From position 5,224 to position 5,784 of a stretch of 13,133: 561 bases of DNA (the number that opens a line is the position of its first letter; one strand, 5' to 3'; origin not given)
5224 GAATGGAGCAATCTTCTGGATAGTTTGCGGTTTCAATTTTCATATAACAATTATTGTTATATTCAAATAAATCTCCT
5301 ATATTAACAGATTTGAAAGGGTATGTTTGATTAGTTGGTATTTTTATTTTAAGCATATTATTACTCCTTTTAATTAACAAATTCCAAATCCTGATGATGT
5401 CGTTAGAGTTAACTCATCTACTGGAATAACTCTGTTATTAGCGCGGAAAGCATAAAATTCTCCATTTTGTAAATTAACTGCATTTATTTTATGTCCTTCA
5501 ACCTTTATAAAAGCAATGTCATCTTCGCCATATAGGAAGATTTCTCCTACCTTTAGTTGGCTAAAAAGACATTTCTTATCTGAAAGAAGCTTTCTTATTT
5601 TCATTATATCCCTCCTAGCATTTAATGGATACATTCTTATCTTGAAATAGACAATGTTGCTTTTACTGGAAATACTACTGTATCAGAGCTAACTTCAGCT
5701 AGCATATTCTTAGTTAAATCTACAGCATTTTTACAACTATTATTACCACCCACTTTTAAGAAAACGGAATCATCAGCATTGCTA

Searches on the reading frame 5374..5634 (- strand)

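Call 93: search_protein_families(library=phrogs, max_evalue=0.001, proteins=[window:5374-5634:-])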
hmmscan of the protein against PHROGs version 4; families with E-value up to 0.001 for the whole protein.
window:5374-5634:- (86 aa): 4 families
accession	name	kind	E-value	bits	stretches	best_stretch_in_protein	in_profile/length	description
phrog_6570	-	unknown function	1.1e-07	32.7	1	11-78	1-70/72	-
phrog_7832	-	unknown function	8.5e-06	26.9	1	11-73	1-69/77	-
phrog_8365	-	unknown function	2.2e-05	26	1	27-73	17-70/78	-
phrog_7431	-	unknown function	0.00011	23.2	1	11-73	1-73/79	-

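Call 94: search_protein_families(library=pfam, max_evalue=0.01, proteins=[window:5374-5634:-])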
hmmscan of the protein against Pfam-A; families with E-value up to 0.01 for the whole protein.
window:5374-5634:- (86 aa): 0 families
